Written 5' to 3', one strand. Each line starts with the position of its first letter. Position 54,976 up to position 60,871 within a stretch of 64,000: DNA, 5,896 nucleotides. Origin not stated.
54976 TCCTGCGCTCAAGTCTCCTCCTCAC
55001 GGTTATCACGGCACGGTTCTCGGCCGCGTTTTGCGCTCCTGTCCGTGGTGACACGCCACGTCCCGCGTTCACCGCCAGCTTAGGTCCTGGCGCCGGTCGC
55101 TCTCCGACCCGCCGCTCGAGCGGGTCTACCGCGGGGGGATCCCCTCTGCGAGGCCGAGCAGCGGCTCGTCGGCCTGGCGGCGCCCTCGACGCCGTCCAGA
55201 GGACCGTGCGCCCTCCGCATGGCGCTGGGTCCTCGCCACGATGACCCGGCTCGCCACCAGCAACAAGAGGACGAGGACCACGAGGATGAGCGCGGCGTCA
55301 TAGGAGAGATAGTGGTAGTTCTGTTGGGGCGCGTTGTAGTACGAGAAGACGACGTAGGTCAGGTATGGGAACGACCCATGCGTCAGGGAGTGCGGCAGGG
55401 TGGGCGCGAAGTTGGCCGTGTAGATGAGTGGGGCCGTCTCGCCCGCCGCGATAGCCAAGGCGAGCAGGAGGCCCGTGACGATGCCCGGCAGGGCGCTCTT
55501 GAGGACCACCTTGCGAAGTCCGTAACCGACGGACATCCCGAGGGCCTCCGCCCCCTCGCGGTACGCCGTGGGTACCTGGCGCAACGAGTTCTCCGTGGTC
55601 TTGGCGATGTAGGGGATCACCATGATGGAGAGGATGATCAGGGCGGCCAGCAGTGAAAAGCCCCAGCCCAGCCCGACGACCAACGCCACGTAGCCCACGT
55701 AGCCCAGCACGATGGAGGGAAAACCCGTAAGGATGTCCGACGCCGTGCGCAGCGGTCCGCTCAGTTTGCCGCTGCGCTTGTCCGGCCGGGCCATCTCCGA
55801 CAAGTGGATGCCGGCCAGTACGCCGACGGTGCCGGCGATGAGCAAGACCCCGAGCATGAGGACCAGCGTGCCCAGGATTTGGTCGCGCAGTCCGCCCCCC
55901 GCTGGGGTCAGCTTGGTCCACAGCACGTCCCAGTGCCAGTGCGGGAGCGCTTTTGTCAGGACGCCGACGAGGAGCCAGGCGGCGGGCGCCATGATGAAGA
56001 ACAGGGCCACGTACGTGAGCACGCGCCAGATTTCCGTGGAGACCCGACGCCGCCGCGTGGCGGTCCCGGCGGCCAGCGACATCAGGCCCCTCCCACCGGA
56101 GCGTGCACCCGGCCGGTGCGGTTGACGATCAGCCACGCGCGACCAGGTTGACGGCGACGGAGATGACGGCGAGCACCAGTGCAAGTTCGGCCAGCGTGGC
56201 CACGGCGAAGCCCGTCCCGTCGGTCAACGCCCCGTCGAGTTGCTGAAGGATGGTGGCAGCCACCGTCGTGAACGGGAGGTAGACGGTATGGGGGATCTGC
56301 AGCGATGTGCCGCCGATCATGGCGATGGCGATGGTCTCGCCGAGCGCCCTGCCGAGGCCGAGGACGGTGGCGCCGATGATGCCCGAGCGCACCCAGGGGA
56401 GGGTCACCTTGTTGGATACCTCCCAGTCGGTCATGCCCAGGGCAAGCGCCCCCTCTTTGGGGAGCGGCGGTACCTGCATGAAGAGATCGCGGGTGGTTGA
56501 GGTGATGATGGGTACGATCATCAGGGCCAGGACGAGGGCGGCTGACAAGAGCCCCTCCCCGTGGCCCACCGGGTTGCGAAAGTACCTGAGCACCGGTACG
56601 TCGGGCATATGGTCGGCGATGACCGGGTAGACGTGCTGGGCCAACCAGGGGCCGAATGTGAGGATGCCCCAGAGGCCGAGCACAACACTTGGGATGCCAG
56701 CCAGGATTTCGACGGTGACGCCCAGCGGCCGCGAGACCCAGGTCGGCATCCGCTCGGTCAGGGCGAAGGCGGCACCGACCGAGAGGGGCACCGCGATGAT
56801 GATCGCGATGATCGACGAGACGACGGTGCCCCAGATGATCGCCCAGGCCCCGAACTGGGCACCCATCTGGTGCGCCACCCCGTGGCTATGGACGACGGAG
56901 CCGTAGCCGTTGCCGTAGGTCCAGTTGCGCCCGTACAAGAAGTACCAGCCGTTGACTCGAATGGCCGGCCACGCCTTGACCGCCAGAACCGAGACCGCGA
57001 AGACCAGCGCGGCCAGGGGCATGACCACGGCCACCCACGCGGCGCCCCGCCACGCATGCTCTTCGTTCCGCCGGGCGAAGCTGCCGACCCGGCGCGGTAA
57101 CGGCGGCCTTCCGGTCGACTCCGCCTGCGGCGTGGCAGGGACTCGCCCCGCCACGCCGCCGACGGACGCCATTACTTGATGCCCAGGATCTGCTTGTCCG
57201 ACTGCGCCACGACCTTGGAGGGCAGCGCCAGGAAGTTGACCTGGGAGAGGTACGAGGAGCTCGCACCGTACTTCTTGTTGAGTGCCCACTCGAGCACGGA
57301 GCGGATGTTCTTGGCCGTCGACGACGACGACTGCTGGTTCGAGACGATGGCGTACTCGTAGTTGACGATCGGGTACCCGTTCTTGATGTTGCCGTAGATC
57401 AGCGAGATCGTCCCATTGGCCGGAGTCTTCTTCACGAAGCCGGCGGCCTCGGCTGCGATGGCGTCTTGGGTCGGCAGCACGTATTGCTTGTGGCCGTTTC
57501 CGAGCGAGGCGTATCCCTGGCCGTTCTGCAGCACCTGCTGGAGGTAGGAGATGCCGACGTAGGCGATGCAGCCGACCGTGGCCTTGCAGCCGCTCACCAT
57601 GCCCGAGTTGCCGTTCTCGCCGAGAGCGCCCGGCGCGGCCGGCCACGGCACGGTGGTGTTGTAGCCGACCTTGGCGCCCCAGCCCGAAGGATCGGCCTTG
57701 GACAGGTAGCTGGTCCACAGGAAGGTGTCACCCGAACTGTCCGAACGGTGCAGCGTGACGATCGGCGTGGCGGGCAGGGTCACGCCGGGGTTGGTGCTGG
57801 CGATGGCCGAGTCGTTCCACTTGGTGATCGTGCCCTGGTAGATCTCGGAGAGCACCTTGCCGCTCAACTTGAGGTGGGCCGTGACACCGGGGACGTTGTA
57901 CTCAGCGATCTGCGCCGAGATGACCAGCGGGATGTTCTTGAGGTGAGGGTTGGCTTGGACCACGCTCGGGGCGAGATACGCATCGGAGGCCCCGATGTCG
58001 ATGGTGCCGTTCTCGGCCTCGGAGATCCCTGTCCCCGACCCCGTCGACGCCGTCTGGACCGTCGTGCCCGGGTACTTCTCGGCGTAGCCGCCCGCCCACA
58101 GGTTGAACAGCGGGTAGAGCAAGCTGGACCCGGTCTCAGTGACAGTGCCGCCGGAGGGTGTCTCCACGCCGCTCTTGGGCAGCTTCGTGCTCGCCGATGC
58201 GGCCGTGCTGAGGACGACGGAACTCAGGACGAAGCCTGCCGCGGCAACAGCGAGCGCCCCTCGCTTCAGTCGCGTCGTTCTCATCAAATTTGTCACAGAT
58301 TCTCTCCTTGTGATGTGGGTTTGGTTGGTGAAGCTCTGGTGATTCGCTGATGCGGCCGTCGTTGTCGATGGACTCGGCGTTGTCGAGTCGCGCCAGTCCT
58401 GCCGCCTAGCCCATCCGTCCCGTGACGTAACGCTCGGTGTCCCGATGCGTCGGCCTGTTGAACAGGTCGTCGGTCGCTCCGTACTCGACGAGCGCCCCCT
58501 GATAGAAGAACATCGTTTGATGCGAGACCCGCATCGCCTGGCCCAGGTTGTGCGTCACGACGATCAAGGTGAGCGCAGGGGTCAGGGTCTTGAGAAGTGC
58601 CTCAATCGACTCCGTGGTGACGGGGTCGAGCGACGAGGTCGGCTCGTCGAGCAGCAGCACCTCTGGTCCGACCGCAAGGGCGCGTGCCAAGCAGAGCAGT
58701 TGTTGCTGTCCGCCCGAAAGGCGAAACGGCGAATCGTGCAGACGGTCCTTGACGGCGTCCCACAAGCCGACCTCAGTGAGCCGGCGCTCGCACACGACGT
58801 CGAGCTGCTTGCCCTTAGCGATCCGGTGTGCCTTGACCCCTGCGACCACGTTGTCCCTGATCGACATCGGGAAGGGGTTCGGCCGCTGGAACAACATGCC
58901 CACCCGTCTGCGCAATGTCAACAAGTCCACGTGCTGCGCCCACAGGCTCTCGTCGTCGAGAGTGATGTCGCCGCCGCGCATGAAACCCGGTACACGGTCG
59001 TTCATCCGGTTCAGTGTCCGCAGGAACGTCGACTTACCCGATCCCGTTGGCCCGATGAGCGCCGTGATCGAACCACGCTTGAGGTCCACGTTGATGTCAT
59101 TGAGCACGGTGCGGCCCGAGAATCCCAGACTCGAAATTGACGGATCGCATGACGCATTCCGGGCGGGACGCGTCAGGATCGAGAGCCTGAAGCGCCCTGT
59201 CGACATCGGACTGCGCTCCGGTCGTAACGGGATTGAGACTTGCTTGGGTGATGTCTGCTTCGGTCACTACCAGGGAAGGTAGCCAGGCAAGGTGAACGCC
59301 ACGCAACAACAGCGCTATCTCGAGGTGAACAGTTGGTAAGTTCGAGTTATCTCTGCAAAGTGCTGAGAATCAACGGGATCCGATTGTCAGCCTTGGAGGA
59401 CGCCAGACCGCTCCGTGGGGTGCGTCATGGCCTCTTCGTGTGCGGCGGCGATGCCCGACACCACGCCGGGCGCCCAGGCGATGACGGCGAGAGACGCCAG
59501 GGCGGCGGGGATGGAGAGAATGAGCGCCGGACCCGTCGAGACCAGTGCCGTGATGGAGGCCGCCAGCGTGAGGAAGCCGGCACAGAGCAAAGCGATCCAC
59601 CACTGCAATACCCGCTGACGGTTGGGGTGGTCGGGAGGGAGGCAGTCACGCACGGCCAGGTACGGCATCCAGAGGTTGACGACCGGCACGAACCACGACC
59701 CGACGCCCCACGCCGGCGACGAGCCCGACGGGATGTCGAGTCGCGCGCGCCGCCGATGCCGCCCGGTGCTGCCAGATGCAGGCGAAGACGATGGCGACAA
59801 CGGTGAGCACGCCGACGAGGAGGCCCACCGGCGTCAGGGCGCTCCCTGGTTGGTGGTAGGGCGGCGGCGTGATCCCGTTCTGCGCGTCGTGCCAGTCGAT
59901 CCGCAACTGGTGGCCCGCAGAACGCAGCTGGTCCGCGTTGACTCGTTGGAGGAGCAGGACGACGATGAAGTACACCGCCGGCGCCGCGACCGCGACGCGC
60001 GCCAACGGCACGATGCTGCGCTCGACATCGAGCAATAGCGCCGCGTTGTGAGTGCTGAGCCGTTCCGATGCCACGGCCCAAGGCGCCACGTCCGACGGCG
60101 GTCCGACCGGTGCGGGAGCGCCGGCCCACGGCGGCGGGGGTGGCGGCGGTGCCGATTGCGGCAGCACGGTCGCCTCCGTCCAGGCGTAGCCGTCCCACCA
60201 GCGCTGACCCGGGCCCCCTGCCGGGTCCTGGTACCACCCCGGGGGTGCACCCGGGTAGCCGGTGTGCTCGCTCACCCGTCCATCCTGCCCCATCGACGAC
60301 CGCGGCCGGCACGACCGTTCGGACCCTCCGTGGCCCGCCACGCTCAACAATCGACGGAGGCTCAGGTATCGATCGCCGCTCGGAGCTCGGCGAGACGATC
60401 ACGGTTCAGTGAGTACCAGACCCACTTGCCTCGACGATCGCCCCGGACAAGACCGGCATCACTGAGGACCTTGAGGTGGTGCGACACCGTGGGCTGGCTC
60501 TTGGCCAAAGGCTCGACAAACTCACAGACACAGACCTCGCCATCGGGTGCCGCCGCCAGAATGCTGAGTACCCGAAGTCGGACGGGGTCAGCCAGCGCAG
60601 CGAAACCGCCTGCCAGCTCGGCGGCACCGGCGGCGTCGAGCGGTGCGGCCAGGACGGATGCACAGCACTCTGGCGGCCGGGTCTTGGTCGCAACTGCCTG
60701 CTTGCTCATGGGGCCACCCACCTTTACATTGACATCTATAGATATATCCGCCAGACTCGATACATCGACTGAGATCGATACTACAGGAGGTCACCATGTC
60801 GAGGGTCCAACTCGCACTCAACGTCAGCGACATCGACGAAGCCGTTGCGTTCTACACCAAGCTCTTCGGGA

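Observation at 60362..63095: Atypical ars locus: ArsR - ArsI/CadI-like VOC protein with vicinal Cys pairs - aquaglyceroporin - decayed oxidoreductase - ArsC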

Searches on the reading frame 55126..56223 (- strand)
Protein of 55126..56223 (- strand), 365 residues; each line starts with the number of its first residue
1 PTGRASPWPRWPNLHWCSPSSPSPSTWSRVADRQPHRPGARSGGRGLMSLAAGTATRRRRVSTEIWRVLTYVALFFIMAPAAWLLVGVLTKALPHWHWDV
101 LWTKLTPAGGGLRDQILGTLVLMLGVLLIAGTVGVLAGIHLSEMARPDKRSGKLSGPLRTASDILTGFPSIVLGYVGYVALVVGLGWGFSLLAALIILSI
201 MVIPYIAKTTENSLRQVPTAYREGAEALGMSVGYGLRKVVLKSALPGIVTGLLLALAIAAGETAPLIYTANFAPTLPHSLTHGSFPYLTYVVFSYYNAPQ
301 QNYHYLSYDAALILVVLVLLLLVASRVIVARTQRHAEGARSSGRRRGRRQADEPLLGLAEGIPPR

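Call 35: search_protein_families(library=pfam, proteins=[window:55126-56223:-], max_evalue=0.0001)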
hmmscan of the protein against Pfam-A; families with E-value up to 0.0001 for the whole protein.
window:55126-56223:- (365 aa): 1 family
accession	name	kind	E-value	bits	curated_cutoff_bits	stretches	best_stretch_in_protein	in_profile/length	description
PF00528.27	BPD_transp_1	-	4.3e-19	69.4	26.4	1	142-331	9-181/184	Binding-protein-dependent transport system inner membrane component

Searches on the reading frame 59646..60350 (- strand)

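Call 3: search_protein_families(library=pfam, proteins=[window:59646-60350:-], max_evalue=0.01)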
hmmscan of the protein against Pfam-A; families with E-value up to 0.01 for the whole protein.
window:59646-60350:- (234 aa): 1 family
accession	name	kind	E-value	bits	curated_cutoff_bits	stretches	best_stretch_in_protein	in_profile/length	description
PF10708.14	DUF2510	-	2.8e-10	40.2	24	1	37-69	1-34/35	Protein of unknown function (DUF2510)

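Call 4: search_protein_families(library=ncbifam, proteins=[window:59646-60350:-], max_evalue=0.01)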
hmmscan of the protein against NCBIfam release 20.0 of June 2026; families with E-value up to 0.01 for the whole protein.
window:59646-60350:- (234 aa): 0 families

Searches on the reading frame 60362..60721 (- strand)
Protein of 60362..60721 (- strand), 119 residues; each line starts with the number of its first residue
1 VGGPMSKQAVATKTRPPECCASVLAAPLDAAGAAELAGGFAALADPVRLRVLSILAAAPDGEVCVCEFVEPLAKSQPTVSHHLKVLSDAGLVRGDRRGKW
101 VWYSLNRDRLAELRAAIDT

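Call 3: search_protein_families(library=pfam, proteins=[window:60362-60721:-], max_evalue=0.01)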
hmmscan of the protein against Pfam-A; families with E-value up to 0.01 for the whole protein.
window:60362-60721:- (119 aa): 3 families
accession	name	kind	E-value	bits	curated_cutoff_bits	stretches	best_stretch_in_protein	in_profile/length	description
PF01022.26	HTH_5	-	7.9e-15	54.9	22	1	45-93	1-46/47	Bacterial regulatory protein, arsR family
PF12840.13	HTH_20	-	2.9e-11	43.6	27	1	43-93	1-49/51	Helix-turn-helix domain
PF12802.13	MarR_2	-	0.00069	20.2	27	1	47-93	6-51/61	MarR family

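Call 4: search_protein_families(library=ncbifam, proteins=[window:60362-60721:-], max_evalue=0.01)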
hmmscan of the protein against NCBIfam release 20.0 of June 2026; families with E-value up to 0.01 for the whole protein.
window:60362-60721:- (119 aa): 11 families
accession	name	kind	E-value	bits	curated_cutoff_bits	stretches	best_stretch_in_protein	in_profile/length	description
NF033788.1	HTH_metalloreg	subfamily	4.8e-28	96.8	55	1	39-113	4-76/77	metalloregulator ArsR/SmtB family transcription factor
NF041413.1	ArsR_Rv2640c_fam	equivalog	1.1e-26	93.6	155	1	14-119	10-115/118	Rv2640c family ArsR-like transcriptional regulator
NF033789.1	repress_SdpR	subfamily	2.9e-15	55.9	100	1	40-113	2-72/79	autorepressor SdpR family transcription factor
NF007528.0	PRK10141.1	subfamily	3.2e-15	56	97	1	40-106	10-74/117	metalloregulator ArsR/SmtB family transcription factor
NF045707.1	Dbac_1936_reg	equivalog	1.8e-12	47.1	115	1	41-113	12-81/99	ArsR/SmtB-type metalloregulator TsoR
NF040642.1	sulf_sens_BigR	equivalog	2.5e-11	43.5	155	1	32-117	6-88/95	sulfite-sensing transcriptional repressor BigR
NF047906.1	CdPbTransRegCmtR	equivalog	7.8e-09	35.4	150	1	41-112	16-84/104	Cd(II)/Pb(II)-sensing metalloregulatory transcriptional regulator CmtR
NF053755.1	MsvR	equivalog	1.8e-07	31.1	220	1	39-112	6-79/236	transcriptional factor MsvR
NF052532.1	TransRegPagRBaca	equivalog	0.0012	19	170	1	42-112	23-90/99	transcriptional repressor PagR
TIGR01884.1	cas_HTH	subfamily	0.0012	18.3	60.2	1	48-99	144-194/202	CRISPR-associated CARF protein Csa3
TIGR02944.1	suf_reg_Xantho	equivalog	0.0021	18.5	110.65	1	49-107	12-69/130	SUF system Fe-S cluster assembly regulator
